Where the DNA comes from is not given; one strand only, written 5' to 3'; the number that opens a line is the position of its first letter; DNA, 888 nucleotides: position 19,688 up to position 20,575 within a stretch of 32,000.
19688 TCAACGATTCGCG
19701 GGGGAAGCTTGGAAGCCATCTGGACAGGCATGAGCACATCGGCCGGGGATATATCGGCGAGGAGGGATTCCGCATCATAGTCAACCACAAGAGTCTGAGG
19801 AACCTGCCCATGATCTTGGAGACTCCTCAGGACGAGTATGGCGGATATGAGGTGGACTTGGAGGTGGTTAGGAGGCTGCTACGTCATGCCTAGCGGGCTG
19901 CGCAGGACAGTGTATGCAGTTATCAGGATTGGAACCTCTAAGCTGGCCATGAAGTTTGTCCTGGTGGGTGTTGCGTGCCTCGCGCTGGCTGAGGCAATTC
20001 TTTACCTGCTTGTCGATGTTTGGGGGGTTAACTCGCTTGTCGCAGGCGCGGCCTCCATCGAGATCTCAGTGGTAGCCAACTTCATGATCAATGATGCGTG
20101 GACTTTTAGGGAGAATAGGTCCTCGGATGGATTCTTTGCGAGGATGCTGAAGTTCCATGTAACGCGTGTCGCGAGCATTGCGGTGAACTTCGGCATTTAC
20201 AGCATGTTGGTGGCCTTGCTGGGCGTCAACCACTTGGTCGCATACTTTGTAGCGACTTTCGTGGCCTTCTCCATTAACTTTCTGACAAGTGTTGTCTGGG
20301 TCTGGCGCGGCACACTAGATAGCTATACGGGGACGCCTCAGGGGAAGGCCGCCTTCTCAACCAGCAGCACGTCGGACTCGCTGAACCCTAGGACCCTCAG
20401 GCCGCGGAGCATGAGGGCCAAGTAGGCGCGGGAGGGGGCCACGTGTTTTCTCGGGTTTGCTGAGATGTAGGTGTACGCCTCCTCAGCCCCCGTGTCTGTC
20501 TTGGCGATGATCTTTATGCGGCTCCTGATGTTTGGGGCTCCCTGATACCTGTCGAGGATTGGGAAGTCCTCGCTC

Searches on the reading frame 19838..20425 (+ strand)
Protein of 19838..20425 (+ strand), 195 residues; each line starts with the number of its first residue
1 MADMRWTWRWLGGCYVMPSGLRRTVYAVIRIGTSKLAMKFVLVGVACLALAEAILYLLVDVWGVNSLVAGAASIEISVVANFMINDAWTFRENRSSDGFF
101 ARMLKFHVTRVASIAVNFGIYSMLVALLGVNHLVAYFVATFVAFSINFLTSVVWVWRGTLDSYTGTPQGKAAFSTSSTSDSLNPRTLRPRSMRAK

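Call 11: search_protein_families(library=pfam, proteins=[window:19838-20425:+], max_evalue=0.01)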
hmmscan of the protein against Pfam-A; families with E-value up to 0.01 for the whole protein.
window:19838-20425:+ (195 aa): 2 families
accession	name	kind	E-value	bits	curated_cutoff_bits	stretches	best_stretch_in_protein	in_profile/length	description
PF04138.20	GtrA_DPMS_TM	-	1.4e-23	83.8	26.1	1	39-156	1-117/117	GtrA/DPMS, transmembrane domain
PF08114.16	PMP1_2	-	0.0057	16.8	22.3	0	39-56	13-30/43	ATPase proteolipid family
